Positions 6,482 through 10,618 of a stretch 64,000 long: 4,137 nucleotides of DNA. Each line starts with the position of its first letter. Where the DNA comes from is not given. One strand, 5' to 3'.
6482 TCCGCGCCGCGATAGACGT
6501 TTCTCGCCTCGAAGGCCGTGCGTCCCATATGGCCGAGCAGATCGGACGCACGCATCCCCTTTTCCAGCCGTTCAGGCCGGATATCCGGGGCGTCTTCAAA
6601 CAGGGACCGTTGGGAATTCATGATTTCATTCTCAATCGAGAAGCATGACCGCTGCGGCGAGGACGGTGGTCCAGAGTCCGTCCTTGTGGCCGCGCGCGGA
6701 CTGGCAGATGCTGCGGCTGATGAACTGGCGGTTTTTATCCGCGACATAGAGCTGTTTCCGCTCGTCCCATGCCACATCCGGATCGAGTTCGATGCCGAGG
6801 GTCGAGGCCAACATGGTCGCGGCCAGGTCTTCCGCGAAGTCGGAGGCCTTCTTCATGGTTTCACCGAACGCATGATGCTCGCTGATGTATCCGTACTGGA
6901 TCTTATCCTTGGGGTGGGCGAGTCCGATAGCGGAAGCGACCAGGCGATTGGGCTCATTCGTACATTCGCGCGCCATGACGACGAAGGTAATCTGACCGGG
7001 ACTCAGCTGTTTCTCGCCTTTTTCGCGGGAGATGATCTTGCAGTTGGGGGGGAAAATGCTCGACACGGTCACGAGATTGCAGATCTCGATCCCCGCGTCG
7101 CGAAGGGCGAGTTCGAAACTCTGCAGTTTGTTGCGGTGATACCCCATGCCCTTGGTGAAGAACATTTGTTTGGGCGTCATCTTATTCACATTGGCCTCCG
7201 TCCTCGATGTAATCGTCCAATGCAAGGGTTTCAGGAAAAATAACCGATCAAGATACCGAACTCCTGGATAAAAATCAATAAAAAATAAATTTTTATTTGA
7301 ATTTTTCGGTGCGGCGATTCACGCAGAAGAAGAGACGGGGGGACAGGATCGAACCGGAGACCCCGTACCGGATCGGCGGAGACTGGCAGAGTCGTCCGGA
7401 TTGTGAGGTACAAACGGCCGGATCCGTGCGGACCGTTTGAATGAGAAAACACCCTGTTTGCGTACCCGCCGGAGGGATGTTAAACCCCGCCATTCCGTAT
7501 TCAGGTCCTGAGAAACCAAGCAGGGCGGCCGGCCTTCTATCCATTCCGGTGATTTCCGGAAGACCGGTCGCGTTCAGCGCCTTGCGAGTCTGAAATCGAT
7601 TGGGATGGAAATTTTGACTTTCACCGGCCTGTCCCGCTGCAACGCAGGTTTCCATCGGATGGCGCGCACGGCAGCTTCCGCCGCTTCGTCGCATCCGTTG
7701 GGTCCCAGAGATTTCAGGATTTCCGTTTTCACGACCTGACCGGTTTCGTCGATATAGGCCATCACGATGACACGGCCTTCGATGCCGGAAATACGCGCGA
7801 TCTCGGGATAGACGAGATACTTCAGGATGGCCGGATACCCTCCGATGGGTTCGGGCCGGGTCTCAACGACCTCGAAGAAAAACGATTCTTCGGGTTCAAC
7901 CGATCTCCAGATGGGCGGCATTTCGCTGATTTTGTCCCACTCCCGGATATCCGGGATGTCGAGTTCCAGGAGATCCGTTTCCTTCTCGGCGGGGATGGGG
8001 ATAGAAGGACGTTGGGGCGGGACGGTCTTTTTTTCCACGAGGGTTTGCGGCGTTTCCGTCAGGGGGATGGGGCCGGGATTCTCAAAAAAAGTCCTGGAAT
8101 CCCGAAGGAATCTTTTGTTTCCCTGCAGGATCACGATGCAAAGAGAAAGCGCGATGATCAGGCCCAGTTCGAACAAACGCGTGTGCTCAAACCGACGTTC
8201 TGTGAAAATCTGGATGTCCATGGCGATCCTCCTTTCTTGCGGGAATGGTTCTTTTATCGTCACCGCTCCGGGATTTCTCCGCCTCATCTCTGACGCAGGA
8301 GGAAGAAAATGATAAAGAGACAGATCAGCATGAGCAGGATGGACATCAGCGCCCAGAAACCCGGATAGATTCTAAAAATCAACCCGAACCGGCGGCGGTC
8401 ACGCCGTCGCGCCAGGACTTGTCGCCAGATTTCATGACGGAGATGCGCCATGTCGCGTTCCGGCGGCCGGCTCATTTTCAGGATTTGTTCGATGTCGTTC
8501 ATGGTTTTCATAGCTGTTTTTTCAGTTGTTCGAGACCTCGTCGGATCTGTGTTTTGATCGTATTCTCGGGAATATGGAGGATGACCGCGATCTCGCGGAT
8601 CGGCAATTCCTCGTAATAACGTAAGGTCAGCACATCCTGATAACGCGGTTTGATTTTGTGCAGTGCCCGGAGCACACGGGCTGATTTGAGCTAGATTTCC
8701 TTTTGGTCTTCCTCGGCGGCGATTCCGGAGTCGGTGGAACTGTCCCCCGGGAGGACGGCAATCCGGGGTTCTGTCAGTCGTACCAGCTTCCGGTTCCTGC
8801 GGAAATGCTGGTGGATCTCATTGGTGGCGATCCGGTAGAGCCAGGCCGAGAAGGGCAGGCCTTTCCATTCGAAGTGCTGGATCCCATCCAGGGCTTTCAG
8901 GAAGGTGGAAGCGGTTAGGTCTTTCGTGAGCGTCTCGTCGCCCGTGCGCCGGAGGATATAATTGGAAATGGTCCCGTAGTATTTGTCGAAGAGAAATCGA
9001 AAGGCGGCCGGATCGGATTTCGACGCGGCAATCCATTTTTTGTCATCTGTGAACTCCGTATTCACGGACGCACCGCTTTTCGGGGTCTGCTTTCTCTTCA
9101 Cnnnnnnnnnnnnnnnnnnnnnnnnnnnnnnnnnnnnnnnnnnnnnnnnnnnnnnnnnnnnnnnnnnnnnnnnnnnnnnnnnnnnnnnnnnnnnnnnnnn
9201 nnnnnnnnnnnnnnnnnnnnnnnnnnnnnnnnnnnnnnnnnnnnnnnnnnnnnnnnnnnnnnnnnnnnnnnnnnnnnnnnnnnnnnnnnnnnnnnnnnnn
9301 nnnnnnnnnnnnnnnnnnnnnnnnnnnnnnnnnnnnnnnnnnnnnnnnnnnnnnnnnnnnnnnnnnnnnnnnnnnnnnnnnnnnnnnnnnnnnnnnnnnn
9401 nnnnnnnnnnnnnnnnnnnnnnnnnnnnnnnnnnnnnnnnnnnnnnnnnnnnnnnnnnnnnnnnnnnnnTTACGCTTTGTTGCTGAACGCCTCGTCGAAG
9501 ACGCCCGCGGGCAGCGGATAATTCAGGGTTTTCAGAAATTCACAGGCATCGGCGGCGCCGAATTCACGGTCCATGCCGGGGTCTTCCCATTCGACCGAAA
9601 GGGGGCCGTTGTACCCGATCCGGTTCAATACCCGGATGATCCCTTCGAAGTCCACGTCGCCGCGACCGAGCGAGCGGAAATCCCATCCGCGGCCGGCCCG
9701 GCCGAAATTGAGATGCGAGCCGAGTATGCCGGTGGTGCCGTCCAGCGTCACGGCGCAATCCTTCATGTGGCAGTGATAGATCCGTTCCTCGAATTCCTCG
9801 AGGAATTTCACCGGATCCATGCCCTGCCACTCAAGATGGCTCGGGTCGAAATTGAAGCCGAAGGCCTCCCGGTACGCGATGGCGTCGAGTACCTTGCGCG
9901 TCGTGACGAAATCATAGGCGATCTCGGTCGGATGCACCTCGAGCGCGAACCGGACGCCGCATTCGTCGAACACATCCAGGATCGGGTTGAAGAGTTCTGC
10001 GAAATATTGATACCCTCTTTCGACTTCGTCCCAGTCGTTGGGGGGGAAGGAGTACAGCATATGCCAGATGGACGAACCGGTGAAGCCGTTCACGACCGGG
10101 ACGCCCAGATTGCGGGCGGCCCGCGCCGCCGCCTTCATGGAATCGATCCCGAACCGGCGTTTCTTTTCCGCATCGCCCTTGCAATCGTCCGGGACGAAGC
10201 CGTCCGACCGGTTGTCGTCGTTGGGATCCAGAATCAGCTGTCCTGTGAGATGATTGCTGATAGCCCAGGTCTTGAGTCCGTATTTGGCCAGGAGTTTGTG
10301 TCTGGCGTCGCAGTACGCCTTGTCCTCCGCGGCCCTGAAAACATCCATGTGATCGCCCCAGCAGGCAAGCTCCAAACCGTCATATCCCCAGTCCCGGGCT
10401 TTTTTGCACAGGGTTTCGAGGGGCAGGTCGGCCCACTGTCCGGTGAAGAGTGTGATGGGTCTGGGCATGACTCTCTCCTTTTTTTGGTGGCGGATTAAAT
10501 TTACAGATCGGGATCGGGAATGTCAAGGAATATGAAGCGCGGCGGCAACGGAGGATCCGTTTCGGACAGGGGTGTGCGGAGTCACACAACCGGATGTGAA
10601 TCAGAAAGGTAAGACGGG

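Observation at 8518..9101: ECF sigma factor split by a single in-frame amber codon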

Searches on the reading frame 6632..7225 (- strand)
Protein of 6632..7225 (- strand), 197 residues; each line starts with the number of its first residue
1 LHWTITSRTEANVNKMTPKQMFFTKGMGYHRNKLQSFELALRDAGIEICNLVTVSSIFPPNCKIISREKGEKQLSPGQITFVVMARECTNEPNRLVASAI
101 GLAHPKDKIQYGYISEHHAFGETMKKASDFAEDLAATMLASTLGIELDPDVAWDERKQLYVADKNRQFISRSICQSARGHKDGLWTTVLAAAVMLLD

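Call 8: search_protein_families(library=pfam, proteins=[window:6632-7225:-], max_evalue=0.01)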
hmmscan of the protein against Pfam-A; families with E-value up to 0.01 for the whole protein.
window:6632-7225:- (197 aa): 1 family
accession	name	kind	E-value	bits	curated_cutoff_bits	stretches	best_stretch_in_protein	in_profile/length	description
PF01862.21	PvlArgDC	-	6.2e-59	198.9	22.7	1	17-194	1-160/161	Pyruvoyl-dependent arginine decarboxylase (PvlArgDC)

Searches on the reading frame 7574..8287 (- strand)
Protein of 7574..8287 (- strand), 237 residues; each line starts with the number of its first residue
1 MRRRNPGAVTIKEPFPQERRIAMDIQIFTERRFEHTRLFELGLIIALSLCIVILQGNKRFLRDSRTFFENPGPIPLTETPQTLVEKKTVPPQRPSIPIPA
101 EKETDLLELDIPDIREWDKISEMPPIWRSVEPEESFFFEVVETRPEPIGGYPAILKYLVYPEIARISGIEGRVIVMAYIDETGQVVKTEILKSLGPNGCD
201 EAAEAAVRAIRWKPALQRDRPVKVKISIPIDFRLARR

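Call 8: search_protein_families(library=pfam, proteins=[window:7574-8287:-], max_evalue=0.01)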
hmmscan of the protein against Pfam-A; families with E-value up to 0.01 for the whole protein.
window:7574-8287:- (237 aa): 2 families
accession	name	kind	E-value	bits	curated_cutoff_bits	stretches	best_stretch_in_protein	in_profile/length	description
PF03544.19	TonB_C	-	4e-20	72.5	24.6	1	157-234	2-79/79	Gram-negative bacterial TonB protein C-terminal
PF13103.11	TonB_2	-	0.0024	18.4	22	1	173-222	28-77/85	TonB C terminal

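Call 42: search_protein_families(library=ncbifam, proteins=[window:7574-8221:-], max_evalue=0.01)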
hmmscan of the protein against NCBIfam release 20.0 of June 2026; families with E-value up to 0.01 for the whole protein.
window:7574-8221:- (215 aa): 4 families
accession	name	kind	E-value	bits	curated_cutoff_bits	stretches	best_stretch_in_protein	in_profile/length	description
TIGR01352.1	tonB_Cterm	subfamily_domain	2e-14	53.7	27.1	1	138-212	3-75/76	TonB family protein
NF038079.1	TonB_sider_MxcH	equivalog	3.8e-13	48.4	925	1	137-213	11-86/792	TonB-dependent siderophore myxochelin receptor MxcH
NF008082.0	PRK10819.1-3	equivalog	0.0015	18.4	265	1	136-204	166-234/242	TonB system transport protein TonB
TIGR02794.1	tolA_full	equivalog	0.0036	16.6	59.45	1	126-211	277-361/362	cell envelope integrity protein TolA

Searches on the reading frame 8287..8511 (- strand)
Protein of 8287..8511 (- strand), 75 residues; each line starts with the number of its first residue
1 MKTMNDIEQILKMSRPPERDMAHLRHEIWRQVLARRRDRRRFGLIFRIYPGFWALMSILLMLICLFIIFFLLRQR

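Call 8: search_protein_families(library=pfam, proteins=[window:8287-8511:-], max_evalue=0.01)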
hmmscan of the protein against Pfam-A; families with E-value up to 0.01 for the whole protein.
seq(75 aa): 0 families

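Call 42: search_protein_families(library=ncbifam, proteins=[window:8287-8511:-], max_evalue=0.01)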
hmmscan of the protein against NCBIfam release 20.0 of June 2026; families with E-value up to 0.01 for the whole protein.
seq(75 aa): 1 family
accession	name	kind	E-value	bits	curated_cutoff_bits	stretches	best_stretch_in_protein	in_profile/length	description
NF006543.0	PRK09039.1-2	equivalog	0.0049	16.7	305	1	33-74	3-42/350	peptidoglycan -binding protein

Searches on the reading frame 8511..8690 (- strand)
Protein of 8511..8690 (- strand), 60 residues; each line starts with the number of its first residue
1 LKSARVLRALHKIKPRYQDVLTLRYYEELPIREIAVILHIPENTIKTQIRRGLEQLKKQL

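Call 8: search_protein_families(library=pfam, proteins=[window:8511-8690:-], max_evalue=0.01)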
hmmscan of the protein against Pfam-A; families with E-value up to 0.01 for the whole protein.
seq(60 aa): 3 families
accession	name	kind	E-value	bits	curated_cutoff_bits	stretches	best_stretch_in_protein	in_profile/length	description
PF08281.18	Sigma70_r4_2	-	5e-17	61.7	25.7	1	5-56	3-54/54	Sigma-70, region 4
PF04545.22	Sigma70_r4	-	7.1e-14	51.5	24.1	1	9-58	1-50/50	Sigma-70, region 4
PF13384.12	HTH_23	-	0.0048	17.1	24.6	1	24-51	12-40/50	Homeodomain-like domain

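Call 15: list_cluster_members(proteins=[P0001, window:8511-8675:-, window:8287-8511:-])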
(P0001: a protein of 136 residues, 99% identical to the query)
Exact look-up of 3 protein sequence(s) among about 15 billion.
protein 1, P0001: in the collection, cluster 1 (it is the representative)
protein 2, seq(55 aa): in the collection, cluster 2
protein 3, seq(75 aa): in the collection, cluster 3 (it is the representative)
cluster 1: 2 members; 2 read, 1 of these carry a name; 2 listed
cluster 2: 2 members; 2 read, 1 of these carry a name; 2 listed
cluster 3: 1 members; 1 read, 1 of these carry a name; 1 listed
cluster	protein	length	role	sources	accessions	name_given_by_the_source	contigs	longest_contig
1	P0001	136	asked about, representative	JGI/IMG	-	-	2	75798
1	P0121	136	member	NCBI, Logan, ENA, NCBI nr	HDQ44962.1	MAG TPA: sigma-70 family RNA polymerase sigma factor [bacterium] | sigma-70 family RNA polymerase sigma factor [bacterium]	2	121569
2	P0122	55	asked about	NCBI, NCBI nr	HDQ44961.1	MAG TPA: sigma-70 family RNA polymerase sigma factor [bacterium] | sigma-70 family RNA polymerase sigma factor [bacterium]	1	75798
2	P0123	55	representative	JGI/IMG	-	-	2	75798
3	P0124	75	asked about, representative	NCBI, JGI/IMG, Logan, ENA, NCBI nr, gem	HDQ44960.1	MAG TPA: hypothetical protein ENN17_05590 [bacterium] | hypothetical protein [bacterium]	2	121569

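Call 17: find_encoding_contigs(protein=P0121, flank=10000, max_places=10)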
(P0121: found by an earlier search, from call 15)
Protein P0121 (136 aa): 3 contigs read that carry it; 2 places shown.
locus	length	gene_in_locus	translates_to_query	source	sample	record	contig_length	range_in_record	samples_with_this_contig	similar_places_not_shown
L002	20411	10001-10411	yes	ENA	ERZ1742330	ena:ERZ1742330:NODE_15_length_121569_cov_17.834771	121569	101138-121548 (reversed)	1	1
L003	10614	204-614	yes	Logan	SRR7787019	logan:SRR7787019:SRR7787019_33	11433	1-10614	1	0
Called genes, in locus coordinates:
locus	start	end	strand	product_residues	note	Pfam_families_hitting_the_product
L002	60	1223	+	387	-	-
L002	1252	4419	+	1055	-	PF00873:ACR_tran, PF03176:MMPL (weak)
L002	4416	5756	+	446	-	PF02321:OEP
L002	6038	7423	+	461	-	PF13620:CarboxypepD_reg (weak), PF13205:Big_5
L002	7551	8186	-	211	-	PF04519:Bactofilin (faint)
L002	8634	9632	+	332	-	PF01261:AP_endonuc_2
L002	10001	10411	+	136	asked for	PF04542:Sigma70_r2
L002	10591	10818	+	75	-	-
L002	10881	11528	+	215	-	PF03544:TonB_C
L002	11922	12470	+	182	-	PF01862:PvlArgDC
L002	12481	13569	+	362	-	PF01916:DS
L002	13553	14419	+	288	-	PF00491:Arginase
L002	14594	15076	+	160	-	-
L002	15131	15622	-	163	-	PF03232:COQ7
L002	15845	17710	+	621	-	PF07715:Plug, PF00593:TonB_dep_Rec_b-barrel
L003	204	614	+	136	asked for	PF04542:Sigma70_r2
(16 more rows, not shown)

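Call 53: find_homologous_proteins(query=window:8511-8690:-, max_evalue=0.00001)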
Query seq(60 aa) (60 aa): 1 proteins with E <= 0.00001 among 1 candidates.
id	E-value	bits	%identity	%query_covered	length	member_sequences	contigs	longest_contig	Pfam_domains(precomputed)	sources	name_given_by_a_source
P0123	8.9e-27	109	100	92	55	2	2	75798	PF04545.23,PF08281.19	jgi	-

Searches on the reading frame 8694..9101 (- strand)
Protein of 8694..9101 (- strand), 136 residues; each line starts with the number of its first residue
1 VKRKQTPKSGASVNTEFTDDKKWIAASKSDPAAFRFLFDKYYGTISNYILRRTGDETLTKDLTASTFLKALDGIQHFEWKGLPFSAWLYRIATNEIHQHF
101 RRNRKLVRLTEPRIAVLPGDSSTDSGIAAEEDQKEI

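Call 8: search_protein_families(library=pfam, proteins=[window:8694-9101:-], max_evalue=0.01)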
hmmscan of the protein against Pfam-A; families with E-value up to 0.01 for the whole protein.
seq(136 aa): 1 family
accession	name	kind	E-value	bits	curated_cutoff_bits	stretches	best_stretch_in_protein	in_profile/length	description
PF04542.20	Sigma70_r2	-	5.9e-15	55.3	24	1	37-105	1-70/71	Sigma-70 region 2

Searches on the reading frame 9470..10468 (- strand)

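Call 8: search_protein_families(library=pfam, proteins=[window:9470-10468:-], max_evalue=0.01)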
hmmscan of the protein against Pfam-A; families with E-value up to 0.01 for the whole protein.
window:9470-10468:- (332 aa): 1 family
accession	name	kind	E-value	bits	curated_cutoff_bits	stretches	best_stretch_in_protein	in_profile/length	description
PF01261.30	AP_endonuc_2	-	1.6e-41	143.1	31.1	1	22-314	2-248/249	Xylose isomerase-like TIM barrel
